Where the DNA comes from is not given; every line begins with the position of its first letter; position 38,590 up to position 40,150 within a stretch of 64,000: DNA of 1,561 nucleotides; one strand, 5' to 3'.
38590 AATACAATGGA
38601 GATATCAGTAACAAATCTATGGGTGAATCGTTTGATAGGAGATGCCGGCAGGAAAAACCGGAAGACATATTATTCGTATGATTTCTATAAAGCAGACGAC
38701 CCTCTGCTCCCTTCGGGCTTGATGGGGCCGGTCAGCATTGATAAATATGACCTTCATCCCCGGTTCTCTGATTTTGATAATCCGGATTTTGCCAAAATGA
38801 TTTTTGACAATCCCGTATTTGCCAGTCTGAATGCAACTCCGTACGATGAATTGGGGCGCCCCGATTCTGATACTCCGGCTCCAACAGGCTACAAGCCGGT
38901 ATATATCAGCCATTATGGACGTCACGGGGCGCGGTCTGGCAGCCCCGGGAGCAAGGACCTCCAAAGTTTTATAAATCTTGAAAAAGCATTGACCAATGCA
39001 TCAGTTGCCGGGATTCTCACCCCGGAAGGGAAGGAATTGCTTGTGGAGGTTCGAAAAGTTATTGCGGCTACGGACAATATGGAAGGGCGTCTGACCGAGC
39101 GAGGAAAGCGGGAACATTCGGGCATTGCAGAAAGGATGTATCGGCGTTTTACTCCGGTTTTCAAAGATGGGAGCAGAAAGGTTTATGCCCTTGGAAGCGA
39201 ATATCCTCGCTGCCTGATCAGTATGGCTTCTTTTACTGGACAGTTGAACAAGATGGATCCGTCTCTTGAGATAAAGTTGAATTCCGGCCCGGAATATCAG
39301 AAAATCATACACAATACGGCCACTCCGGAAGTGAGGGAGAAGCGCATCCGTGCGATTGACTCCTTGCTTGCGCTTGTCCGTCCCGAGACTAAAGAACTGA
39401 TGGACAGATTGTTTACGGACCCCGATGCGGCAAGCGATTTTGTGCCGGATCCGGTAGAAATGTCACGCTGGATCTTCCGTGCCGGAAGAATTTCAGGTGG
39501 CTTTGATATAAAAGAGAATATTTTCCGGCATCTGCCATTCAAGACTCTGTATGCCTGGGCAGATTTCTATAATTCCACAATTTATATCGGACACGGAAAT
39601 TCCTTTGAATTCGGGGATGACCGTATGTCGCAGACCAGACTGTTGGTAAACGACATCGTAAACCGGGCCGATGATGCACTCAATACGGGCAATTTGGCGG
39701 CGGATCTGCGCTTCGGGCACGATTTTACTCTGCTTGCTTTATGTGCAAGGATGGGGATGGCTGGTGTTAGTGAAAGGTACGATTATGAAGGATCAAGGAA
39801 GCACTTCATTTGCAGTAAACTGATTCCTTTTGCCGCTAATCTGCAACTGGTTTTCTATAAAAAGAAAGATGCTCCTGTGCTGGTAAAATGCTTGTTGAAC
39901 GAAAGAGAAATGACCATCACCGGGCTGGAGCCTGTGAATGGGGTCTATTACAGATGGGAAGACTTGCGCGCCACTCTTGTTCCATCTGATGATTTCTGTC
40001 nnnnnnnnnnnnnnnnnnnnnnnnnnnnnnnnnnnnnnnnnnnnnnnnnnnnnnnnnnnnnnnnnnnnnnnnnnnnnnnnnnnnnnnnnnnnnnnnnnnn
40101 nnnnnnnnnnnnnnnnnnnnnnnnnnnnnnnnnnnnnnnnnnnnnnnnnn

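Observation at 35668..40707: A single 1,679-aa lipoprotein fusing a GH106-like glycosidase, a histidine acid phosphatase and a GDPD phosphodiesterase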

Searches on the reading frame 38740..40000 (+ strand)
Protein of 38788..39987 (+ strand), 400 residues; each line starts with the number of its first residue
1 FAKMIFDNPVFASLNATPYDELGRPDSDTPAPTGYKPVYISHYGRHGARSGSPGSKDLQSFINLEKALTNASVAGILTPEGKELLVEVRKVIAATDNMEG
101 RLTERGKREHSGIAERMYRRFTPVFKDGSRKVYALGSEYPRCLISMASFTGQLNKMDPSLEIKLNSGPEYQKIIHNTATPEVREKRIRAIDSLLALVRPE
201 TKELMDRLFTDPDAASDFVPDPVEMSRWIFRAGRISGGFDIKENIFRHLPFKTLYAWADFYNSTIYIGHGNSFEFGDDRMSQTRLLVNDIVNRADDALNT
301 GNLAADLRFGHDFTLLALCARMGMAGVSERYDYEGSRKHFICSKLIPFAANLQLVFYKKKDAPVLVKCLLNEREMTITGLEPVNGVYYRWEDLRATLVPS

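Call 10: search_solved_structures(query=window:38740-40000:+, max_evalue=1, show_alignments=2)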
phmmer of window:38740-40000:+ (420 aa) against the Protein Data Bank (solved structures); distinct sequences matched with E-value up to 1: 14.
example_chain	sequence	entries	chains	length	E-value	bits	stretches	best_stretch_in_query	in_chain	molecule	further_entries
7r5y_A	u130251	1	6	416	5.9e-36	127.3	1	39-412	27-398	Histidine acid phosphatase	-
5cu7_A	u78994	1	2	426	2.9e-28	102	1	32-410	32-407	multiple inositol polyphosphate histidine phosphatase 1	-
9qz2_A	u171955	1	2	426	2.9e-28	102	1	32-410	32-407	Multiple inositol polyphosphate phosphatase 1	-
9qyv_A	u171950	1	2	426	3.7e-27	98.4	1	32-410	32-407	Multiple inositol polyphosphate phosphatase 1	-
4fdt_A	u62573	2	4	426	3.8e-27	98.3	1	32-410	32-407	Putative multiple inositol polyphosphate histidine phosphatase 1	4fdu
5cx4_A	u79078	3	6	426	3.8e-27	98.3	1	32-410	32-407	multiple inositol polyphosphate histidine phosphatase 1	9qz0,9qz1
9qyw_A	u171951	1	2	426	3.8e-27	98.3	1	32-410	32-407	Multiple inositol polyphosphate phosphatase 1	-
9qyx_A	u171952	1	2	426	4.2e-27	98.2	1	32-410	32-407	Multiple inositol polyphosphate phosphatase 1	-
9qyy_A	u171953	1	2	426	4.4e-27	98.1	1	32-410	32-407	Multiple inositol polyphosphate phosphatase 1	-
9qz3_A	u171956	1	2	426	4.7e-27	98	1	33-410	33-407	Multiple inositol polyphosphate phosphatase 1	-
9qyz_A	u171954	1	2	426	6.9e-27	97.5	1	39-410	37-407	Multiple inositol polyphosphate phosphatase 1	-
7zgf_A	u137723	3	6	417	1.4e-15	60.2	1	30-409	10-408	Multiple inositol-polyphosphate phosphatase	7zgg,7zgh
6rxf_A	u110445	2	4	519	9e-13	51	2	41-143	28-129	Histidine acid phosphatase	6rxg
6rxd_A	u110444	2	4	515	1.2e-12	50.6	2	42-143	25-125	Histidine acid phosphatase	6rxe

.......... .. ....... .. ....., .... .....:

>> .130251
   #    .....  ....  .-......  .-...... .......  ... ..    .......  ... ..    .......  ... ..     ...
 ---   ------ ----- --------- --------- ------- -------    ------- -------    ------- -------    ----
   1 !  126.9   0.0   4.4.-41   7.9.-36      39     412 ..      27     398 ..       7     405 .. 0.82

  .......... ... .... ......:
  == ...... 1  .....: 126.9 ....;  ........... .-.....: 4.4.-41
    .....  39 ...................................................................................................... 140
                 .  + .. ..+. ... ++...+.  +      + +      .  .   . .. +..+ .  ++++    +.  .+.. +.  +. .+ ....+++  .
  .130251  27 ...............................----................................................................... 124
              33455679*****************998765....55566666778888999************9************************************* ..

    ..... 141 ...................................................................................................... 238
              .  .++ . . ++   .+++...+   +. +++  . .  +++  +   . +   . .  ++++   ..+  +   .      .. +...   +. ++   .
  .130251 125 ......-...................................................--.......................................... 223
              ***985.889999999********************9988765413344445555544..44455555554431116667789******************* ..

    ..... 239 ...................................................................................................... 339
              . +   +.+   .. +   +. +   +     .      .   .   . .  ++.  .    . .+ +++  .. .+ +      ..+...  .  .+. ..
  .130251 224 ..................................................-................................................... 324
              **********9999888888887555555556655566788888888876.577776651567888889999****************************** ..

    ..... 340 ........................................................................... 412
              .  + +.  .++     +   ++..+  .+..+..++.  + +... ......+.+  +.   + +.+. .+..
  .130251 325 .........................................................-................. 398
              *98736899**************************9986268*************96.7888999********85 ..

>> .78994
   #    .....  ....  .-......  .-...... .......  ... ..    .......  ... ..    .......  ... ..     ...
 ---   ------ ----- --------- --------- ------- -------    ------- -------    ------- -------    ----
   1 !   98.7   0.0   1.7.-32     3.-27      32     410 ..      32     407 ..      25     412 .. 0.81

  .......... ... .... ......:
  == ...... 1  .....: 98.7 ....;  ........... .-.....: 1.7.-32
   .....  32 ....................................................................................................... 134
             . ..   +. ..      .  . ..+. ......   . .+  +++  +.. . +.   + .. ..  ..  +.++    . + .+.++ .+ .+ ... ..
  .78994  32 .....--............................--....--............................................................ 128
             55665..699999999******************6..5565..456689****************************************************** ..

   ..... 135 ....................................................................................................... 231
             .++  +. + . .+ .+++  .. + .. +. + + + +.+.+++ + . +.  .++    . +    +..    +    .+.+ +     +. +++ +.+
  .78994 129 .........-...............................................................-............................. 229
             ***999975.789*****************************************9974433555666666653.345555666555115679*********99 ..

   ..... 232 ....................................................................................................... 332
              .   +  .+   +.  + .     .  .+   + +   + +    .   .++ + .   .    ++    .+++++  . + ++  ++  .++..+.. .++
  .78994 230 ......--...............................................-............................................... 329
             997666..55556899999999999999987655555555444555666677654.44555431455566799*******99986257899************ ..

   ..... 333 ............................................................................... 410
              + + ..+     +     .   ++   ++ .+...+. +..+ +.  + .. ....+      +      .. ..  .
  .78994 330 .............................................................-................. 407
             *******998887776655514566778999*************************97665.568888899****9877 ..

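Call 21: find_homologous_proteins(query=window:38788-39987:+, max_evalue=0.00001)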
Query window:38788-39987:+ (400 aa): 1203 proteins with E <= 0.00001 among 8000 candidates; the best 120 are listed.
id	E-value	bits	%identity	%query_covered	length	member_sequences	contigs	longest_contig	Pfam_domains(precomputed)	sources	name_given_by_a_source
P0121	7.1e-142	491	77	71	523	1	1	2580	PF03009.24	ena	-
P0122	2.4e-124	433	52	99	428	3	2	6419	PF00328.28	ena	-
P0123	2.1e-123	430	53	99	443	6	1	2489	PF00328.28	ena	-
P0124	1.5e-122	427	53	99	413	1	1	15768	PF00328.28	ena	-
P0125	8.7e-122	425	51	99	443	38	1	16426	PF00328.28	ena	-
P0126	3.2e-120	420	52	99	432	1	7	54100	PF00328.28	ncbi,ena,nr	ncbi:MAG: hypothetical protein IKX45_04110 [Bacteroidales bacterium]|nr:hypothetical protein [Bacter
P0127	4.6e-120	419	52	99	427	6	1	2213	PF00328.28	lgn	-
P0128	1.2e-118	415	51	99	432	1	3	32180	PF00328.28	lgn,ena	-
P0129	2.0e-118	414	51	99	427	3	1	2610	PF00328.28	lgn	-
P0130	3.7e-118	413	50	99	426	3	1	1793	PF00328.28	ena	-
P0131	5.5e-118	412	51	99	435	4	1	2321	PF00328.28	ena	-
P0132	7.1e-118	412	49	99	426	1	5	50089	PF00328.28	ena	-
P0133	1.9e-117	411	51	99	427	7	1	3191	PF00328.28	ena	-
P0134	7.6e-117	409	51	99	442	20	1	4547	PF00328.28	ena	-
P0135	4.4e-116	406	50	99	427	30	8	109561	PF00328.28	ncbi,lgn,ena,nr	ncbi:MAG: histidine-type phosphatase [Bacteroidales bacterium]|nr:histidine-type phosphatase [Bacter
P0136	9.9e-115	402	49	99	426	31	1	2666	PF00328.28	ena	-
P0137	1.3e-114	401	48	99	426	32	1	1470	PF00328.28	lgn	-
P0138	2.4e-114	400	51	99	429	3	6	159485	PF00328.28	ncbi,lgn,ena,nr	ncbi:MAG: histidine-type phosphatase [Bacteroidales bacterium]|nr:histidine-type phosphatase [Bacter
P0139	3.8e-112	393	48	99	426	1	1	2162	PF00328.28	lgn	-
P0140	8.3e-111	389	48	99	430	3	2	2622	PF00328.28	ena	-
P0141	1.8e-110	388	50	99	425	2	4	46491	PF00328.28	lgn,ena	-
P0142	6.7e-109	382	48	99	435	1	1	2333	PF00328.28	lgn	-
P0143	5.2e-108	380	49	100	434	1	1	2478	PF00328.28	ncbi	-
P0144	8.5e-108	379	47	99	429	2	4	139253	PF00328.28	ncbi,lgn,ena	-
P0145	6.9e-101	356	47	96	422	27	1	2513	PF00328.28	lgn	-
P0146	2.5e-99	351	45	93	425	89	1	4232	PF00328.28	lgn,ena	-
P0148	1.4e-97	345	45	99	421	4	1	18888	PF00328.28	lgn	-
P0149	7.3e-97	343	43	100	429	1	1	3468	PF00328.28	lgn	-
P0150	1.4e-95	339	42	99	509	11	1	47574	PF00328.28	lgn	-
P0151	3.9e-95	337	42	99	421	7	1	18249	PF00328.28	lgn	-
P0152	6.0e-95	337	45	93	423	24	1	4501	PF00328.28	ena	-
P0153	1.7e-94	335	44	99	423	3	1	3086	PF00328.28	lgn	-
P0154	2.1e-94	335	43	98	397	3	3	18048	PF00328.28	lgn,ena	-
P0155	2.3e-94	335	44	98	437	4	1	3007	PF00328.28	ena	-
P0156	6.6e-94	333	44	98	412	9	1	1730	PF00328.28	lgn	-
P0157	8.2e-94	333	44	99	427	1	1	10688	PF00328.28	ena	-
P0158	2.0e-93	332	44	99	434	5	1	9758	PF00328.28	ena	-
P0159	3.4e-93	331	43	100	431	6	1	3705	PF00328.28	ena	-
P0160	4.2e-93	330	45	93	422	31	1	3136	PF00328.28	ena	-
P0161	4.9e-93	330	45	99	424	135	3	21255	PF00328.28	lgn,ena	-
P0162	6.1e-93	330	44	97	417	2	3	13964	PF00328.28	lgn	-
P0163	9.2e-93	329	41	99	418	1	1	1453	PF00328.28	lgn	-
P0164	2.7e-92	328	44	100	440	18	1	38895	PF00328.28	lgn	-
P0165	3.2e-92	328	44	97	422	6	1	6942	PF00328.28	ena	-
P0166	3.2e-92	328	42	97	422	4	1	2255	PF00328.28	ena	-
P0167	3.6e-92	327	41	98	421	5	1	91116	PF00328.28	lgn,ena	-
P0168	4.6e-92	327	41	99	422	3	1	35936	PF00328.28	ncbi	-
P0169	1.6e-91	325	44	99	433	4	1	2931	PF00328.28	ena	-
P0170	2.4e-91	325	43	99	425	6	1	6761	PF00328.28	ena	-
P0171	3.6e-91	324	44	97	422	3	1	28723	PF00328.28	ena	-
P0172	5.1e-91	324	43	93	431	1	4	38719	PF00328.28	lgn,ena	-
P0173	6.5e-91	323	43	97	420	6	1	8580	PF00328.28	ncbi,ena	-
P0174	1.0e-90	323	42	99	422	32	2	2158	PF00328.28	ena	-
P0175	1.1e-90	322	42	98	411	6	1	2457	PF00328.28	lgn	-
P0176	1.1e-90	322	42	98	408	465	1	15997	PF00328.28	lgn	-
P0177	1.7e-90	322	42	93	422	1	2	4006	PF00328.28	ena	-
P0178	2.1e-90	322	43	99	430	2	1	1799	PF00328.28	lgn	-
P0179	4.6e-90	320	43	97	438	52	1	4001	PF00328.28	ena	-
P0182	7.5e-90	320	43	99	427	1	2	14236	PF00328.28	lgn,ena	-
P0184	8.1e-90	320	42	98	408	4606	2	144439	PF00328.28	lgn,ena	-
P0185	1.1e-89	319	41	99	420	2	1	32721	PF00328.28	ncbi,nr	ncbi:MAG: histidine-type phosphatase [Bacteroidales bacterium]|nr:histidine-type phosphatase [Bacter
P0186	2.5e-89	318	41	100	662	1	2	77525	PF16153.11,PF00328.28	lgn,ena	-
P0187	3.7e-89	317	42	98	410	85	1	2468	PF00328.28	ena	-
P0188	4.9e-89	317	44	99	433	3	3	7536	PF00328.28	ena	-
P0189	1.2e-88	316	43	99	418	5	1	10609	PF00328.28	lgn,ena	-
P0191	2.0e-88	315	43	93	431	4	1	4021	PF00328.28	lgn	-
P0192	2.3e-88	315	44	93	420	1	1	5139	PF00328.28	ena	-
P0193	2.6e-88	315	43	99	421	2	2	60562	PF00328.28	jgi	-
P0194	3.3e-88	314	42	95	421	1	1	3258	PF00328.28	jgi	-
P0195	3.9e-88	314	42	99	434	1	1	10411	PF00328.28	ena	-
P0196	4.9e-88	314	42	98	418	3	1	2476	PF00328.28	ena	-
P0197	6.7e-88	313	43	97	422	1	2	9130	PF00328.28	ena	-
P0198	8.5e-88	313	41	99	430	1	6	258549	PF00328.28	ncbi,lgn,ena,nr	ncbi:MAG: hypothetical protein IKW89_09000 [Bacteroidales bacterium]|nr:hypothetical protein [Bacter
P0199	8.8e-88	313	42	99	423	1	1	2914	PF00328.28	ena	-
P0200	1.1e-87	313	40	99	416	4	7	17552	PF00328.28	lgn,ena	-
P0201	1.3e-87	312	44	99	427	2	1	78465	PF00328.28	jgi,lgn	-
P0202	1.8e-87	312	45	94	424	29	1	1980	PF00328.28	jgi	-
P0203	1.9e-87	312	42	97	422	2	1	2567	PF00328.28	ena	-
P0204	2.0e-87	312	44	92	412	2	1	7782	PF00328.28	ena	-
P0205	2.4e-87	311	41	99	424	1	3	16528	PF00328.28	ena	-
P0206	2.6e-87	311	41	99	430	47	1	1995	PF00328.28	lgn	-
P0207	3.0e-87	311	41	98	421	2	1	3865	PF00328.28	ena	-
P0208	3.1e-87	311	42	99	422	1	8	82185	PF00328.28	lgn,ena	-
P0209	4.3e-87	311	41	99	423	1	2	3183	PF00328.28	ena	-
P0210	4.9e-87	310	41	99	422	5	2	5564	PF00328.28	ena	-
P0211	5.1e-87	310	41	99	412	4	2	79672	PF00328.28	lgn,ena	-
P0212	5.2e-87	310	42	93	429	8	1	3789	PF00328.28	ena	-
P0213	5.7e-87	310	43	93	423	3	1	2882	PF00328.28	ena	-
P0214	5.9e-87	310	42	99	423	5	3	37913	PF00328.28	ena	-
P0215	6.7e-87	310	41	99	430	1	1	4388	PF00328.28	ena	-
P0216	8.6e-87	310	43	97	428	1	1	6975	PF00328.28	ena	-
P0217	9.9e-87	309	43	99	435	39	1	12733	PF00328.28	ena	-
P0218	2.6e-86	308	43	94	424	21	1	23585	PF00328.28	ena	-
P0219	3.3e-86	308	43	93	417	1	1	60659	PF00328.28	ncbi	ncbi:MAG: hypothetical protein ACI3ZL_02805 [Candidatus Cryptobacteroides sp.]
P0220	4.1e-86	307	43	93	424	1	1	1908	PF00328.28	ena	-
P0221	7.6e-86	307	40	96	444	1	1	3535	PF00328.28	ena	-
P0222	7.7e-86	307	44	94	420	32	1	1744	PF00328.28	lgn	-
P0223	9.9e-86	306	43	95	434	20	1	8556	PF00328.28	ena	-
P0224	1.0e-85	306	39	96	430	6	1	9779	PF00328.28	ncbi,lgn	-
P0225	1.2e-85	306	42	93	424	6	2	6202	PF00328.28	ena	-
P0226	1.5e-85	306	41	99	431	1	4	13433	PF00328.28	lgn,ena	-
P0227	1.7e-85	305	40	99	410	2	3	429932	PF00328.28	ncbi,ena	-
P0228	1.8e-85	305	42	93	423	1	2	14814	PF00328.28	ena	-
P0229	1.8e-85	305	44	93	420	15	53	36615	PF00328.28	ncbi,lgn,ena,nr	ncbi:MAG: hypothetical protein IKX05_04180 [Bacteroidales bacterium]|nr:hypothetical protein [Bacter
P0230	3.2e-85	304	42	99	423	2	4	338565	PF00328.28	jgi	-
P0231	3.3e-85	304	39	97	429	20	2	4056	PF00328.28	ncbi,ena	-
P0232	4.1e-85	304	43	93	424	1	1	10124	PF00328.28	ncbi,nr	ncbi:MAG: hypothetical protein J5951_05565 [Bacteroidales bacterium]|nr:hypothetical protein [Bacter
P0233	4.1e-85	304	41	99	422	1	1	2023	PF00328.28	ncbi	-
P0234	4.8e-85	304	40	96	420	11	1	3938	PF00328.28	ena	-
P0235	6.8e-85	303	44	93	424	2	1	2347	PF00328.28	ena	-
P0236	7.0e-85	303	39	99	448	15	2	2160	PF00328.28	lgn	-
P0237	7.0e-85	303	39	98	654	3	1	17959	PF06977.18,PF00328.28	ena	-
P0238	7.7e-85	303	42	98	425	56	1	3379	PF00328.28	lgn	-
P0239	8.9e-85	303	41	99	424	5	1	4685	PF00328.28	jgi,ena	-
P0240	9.8e-85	303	43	97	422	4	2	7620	PF00328.28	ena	-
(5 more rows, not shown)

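Call 23: find_encoding_contigs(protein=P0126, flank=10000, max_places=2)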
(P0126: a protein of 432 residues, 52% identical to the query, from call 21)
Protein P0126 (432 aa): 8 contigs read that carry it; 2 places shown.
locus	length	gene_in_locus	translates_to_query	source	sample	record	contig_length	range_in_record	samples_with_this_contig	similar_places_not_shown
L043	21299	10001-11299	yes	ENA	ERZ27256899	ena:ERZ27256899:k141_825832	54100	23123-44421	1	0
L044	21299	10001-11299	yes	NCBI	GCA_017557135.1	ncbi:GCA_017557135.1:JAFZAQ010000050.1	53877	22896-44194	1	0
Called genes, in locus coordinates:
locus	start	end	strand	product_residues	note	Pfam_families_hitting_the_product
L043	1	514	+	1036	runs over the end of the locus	PF02368:Big_2, PF02368:Big_2, PF16656:Pur_ac_phosph_N (weak), PF02368:Big_2, PF26918:Ig_Eae (weak), PF02368:Big_2, PF26918:Ig_Eae (weak), PF02368:Big_2, +5 more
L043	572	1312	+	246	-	-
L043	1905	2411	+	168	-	PF00117:GATase, PF07722:Peptidase_C26 (weak)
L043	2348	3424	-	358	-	PF07719:TPR_2 (faint), PF13181:TPR_8 (faint), PF13424:TPR_12 (faint), PF13428:TPR_14 (faint), PF13432:TPR_16 (faint), PF23914:TPR_CcmH_CycH (faint), PF14559:TPR_19 (weak), PF21033:RMD1-3 (weak), +3 more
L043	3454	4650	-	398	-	PF05569:Peptidase_M56, PF03544:TonB_C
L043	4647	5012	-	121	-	PF03965:Penicillinase_R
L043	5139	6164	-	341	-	PF06347:SH3_4 (weak), PF08239:SH3_3, PF18348:SH3_16, PF00877:NLPC_P60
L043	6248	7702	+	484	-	PF02113:Peptidase_S13, PF13354:Beta-lactamase2 (weak)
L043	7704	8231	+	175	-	-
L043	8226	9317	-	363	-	PF01636:APH, PF01633:Choline_kinase (weak)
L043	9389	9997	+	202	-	-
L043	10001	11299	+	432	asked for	PF00328:His_Phos_2 (faint)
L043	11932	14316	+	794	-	PF13620:CarboxypepD_reg (weak), PF13715:CarbopepD_reg_2, PF00593:TonB_dep_Rec_b-barrel (weak), PF14905:OMP_b-brl_3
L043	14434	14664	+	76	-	-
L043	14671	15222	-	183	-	PF00857:Isochorismatase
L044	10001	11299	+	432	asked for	PF00328:His_Phos_2 (faint)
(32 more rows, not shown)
